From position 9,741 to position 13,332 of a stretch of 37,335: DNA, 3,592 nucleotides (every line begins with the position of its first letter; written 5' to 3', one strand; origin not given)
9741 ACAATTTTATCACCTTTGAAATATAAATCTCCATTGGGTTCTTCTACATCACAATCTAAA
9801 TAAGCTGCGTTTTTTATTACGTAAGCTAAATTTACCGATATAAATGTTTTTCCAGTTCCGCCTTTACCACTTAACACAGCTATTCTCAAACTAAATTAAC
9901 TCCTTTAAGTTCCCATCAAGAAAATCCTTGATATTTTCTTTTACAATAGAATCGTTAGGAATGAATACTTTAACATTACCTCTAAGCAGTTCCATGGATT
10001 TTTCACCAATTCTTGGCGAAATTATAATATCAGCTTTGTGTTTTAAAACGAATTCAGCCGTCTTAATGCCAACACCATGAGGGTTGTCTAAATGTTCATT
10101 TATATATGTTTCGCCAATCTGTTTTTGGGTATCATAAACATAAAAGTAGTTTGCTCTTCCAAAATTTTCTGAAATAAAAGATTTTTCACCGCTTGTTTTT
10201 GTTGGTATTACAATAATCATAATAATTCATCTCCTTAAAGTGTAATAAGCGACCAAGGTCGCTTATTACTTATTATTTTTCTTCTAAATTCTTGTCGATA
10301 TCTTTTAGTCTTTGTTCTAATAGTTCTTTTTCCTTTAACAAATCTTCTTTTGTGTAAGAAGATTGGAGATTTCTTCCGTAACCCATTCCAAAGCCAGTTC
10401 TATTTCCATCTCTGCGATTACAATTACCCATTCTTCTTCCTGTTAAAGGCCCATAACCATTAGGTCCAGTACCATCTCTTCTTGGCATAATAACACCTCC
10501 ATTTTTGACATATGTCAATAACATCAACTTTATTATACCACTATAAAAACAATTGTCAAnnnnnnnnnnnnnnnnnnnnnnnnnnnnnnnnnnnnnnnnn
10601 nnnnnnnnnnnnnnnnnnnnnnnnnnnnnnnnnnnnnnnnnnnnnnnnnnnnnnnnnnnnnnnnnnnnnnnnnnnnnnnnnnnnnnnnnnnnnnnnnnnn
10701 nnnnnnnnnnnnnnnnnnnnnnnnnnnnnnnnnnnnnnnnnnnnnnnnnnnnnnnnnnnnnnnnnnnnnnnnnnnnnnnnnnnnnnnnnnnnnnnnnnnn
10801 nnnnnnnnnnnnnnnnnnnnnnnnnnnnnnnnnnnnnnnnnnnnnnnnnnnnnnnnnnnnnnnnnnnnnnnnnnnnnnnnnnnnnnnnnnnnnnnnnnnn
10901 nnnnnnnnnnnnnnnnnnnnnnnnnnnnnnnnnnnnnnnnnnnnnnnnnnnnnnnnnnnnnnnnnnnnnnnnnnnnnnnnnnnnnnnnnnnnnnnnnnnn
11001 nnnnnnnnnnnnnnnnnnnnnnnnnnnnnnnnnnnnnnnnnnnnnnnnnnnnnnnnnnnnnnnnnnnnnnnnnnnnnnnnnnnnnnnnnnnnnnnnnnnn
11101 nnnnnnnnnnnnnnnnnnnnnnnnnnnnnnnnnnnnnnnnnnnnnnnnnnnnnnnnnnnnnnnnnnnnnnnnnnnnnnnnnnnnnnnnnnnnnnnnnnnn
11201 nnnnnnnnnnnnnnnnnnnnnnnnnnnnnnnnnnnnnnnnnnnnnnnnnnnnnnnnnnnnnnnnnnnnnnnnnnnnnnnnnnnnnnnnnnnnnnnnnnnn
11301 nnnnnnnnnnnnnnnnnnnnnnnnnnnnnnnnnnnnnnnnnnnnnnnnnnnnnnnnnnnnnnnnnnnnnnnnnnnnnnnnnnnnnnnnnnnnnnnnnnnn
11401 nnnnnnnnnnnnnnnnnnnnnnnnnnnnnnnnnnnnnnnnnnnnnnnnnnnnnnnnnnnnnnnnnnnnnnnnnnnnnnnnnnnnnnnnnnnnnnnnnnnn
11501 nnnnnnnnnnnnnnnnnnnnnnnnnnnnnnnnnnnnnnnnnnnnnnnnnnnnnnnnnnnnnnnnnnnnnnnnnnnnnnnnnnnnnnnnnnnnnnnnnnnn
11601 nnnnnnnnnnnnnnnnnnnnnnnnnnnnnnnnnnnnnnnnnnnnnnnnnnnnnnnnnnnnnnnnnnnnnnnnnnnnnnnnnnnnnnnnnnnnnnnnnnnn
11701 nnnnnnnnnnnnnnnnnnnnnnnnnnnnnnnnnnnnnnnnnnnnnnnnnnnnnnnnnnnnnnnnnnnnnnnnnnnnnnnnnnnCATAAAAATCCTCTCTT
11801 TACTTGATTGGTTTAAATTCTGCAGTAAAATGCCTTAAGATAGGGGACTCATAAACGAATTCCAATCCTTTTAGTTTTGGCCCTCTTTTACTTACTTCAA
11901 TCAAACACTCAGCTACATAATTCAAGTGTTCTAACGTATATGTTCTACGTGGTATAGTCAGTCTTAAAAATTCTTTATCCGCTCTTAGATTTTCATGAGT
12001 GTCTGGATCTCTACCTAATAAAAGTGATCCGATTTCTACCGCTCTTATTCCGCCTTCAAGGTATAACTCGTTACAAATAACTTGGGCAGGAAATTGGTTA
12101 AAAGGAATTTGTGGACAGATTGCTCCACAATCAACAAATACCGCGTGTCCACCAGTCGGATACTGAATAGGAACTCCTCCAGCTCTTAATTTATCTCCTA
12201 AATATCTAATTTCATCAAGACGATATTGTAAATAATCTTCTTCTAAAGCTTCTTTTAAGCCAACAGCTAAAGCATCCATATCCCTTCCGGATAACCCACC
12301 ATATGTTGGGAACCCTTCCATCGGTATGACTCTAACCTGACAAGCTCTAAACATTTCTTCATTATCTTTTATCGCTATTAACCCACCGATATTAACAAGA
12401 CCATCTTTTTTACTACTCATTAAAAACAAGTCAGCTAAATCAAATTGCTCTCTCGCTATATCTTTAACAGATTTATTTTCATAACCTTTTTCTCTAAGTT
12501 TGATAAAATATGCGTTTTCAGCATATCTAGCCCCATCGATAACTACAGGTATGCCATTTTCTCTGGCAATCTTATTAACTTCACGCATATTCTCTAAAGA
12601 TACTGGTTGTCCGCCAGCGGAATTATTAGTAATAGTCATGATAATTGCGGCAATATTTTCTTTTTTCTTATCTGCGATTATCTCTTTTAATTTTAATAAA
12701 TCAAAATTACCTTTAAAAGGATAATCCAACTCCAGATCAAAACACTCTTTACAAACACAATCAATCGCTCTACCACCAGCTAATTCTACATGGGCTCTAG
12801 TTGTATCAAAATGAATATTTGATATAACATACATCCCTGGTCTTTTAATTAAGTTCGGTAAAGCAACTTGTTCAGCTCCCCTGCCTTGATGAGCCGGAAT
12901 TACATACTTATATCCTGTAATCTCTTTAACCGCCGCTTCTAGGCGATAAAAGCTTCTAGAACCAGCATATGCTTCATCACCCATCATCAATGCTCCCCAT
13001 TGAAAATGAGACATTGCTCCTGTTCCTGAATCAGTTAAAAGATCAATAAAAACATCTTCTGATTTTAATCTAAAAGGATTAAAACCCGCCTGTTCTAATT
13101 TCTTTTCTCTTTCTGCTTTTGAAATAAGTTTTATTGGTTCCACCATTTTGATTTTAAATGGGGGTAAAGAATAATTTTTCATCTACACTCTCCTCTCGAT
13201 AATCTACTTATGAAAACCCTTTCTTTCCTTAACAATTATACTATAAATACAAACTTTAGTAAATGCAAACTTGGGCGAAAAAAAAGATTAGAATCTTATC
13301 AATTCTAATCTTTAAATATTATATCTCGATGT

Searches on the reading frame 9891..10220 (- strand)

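Call 72: search_protein_families(library=pfam, proteins=[window:9891-10220:-], max_evalue=0.00001)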
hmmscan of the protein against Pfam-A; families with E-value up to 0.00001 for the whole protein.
window:9891-10220:- (109 aa): 1 family
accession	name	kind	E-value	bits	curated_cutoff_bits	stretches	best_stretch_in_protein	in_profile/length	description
PF02579.22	Nitro_FeMo-Co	-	7.2e-15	55.5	26.3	1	13-101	2-93/94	Dinitrogenase iron-molybdenum cofactor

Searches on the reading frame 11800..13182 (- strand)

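Call 3: search_protein_families(library=pfam, proteins=[window:11800-13182:-], max_evalue=0.01)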
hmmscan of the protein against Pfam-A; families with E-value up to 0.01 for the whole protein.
window:11800-13182:- (460 aa): 2 families
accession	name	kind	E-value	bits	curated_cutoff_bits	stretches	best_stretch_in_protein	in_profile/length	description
PF01212.27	Beta_elim_lyase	-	1e-81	274.9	27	1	47-425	1-287/288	Beta-eliminating lyase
PF05889.19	SepSecS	-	0.0021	17.3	21.1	1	164-276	143-240/389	O-phosphoseryl-tRNA(Sec) selenium transferase, SepSecS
